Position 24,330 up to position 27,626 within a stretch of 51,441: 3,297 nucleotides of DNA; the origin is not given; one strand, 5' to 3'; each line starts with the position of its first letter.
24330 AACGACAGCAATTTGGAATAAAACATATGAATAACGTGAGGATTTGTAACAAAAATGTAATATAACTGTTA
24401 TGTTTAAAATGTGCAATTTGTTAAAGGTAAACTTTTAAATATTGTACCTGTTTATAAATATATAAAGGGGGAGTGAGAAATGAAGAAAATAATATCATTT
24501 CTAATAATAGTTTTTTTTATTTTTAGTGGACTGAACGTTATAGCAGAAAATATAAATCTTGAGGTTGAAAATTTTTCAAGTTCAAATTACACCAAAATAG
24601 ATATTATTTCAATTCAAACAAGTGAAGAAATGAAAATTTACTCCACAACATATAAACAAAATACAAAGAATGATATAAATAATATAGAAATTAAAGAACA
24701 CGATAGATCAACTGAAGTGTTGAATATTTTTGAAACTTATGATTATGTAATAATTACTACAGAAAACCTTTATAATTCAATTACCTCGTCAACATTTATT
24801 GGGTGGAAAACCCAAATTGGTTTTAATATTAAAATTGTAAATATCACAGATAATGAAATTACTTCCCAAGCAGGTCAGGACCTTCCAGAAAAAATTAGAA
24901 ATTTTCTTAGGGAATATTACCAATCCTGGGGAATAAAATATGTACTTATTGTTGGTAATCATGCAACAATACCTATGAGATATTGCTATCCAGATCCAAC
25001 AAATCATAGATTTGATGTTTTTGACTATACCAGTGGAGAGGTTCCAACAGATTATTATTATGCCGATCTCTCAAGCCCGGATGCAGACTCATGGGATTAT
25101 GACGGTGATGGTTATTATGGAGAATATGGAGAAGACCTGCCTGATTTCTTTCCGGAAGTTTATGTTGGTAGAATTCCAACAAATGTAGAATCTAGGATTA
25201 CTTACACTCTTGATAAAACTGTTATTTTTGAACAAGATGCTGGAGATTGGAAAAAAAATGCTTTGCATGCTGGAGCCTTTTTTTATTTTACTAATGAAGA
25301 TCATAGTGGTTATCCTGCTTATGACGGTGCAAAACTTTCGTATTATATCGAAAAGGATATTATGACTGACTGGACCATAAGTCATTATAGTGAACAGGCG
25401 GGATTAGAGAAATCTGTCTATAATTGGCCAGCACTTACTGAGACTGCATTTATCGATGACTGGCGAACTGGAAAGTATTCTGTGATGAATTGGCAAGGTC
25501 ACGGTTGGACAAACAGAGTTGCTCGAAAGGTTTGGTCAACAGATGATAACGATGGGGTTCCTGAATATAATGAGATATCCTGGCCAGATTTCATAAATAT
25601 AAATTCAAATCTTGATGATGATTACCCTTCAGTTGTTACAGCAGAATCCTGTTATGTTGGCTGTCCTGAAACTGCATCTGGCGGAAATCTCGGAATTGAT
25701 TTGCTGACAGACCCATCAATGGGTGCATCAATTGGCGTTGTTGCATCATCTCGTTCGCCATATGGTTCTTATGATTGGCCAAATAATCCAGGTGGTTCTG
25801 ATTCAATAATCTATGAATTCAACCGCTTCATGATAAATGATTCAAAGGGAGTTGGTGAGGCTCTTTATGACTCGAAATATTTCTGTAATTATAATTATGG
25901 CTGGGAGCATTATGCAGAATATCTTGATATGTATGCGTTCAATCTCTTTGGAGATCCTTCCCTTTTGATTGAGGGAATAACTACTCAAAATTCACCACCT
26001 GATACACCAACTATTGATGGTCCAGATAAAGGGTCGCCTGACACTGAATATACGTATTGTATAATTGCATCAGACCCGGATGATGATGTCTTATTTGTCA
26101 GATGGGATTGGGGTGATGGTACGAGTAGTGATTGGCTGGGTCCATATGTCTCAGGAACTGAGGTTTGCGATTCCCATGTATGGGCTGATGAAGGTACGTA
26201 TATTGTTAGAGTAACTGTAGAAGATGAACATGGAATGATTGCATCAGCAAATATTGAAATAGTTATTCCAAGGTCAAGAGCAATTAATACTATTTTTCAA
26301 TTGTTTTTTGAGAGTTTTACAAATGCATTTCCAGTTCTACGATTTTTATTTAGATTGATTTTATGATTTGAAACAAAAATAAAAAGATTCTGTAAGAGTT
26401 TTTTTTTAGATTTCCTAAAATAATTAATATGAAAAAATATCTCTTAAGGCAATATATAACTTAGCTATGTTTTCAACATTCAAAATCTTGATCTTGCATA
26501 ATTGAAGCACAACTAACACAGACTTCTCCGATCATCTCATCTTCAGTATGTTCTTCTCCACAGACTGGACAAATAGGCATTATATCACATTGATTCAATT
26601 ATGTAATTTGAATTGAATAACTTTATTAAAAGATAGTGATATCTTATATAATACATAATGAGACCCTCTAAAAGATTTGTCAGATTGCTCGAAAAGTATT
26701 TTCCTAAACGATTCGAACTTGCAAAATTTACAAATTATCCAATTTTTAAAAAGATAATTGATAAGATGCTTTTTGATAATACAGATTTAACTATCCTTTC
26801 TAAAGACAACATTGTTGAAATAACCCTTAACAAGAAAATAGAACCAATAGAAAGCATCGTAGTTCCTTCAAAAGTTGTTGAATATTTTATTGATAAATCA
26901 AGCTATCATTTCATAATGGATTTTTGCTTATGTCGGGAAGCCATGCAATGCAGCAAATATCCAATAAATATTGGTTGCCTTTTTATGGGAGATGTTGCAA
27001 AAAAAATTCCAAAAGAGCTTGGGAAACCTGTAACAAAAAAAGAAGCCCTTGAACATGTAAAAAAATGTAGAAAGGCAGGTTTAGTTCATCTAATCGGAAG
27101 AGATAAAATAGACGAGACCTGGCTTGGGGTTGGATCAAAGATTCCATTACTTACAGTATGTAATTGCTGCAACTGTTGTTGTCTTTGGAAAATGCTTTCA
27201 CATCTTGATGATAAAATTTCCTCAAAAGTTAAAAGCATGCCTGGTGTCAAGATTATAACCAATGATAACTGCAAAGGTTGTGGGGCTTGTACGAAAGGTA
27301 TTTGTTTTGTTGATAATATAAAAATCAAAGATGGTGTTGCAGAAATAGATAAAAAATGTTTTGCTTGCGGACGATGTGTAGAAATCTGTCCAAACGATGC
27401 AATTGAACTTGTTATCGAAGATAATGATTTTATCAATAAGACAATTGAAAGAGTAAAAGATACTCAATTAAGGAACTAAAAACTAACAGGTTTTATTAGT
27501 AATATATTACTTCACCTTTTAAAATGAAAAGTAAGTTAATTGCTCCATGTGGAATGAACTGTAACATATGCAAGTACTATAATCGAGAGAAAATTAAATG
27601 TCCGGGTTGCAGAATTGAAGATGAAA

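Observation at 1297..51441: Fourteen unrelated secreted proteins share a C-terminal cassette: PKD-like module, P-R-x-[RK] junction and a terminal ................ tail (candidate sorting/anchoring/processing signal)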

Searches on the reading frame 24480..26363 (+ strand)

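Call 9: search_protein_families(library=pfam, max_evalue=0.01, proteins=[window:24480-26363:+])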
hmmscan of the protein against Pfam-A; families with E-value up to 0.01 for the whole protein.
window:24480-26363:+ (628 aa): 3 families
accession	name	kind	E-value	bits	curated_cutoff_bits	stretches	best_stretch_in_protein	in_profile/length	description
PF01364.23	Peptidase_C25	-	2.6e-41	142.5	23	1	89-495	1-372/374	Peptidase family C25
PF18911.6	PKD_4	-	5.1e-10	39.7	27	1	506-592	3-81/85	PKD domain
PF00801.26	PKD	-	1.8e-06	28.3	23.5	1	530-587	24-72/80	PKD domain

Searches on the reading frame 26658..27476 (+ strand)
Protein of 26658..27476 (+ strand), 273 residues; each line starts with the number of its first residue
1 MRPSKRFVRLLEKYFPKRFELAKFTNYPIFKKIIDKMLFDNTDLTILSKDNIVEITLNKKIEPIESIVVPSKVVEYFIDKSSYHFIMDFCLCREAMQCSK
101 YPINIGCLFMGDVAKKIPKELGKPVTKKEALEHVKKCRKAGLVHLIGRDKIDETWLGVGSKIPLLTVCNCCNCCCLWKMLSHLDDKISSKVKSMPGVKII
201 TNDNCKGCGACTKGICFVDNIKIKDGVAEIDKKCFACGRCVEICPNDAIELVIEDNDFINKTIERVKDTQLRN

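Call 53: search_protein_families(library=pfam, max_evalue=0.001, proteins=[window:26658-27476:+])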
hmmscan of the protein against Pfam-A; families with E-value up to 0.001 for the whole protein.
window:26658-27476:+ (273 aa): 7 families
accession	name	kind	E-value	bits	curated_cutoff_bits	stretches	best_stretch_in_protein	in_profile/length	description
PF25160.1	LdpA_Fe-S-bd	-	2.3e-06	27.7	27.6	1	215-250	12-44/49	LdpA Fe-S cluster-binding domain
PF00037.32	Fer4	-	7.2e-06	26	21.1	1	232-250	6-24/24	4Fe-4S binding domain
PF13237.11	Fer4_10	-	8.8e-05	22.8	25.5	1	199-245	3-53/53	4Fe-4S dicluster domain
PF13187.11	Fer4_9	-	0.00016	22.1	27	1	204-249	1-52/52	4Fe-4S dicluster domain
PF14697.11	Fer4_21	-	0.00017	22.1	35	1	200-251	3-59/59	4Fe-4S dicluster domain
PF12838.12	Fer4_7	-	0.00021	22.1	27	1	233-255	1-23/52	4Fe-4S dicluster domain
PF13484.11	Fer4_16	-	0.00036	21.7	30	1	233-256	1-27/66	4Fe-4S double cluster binding domain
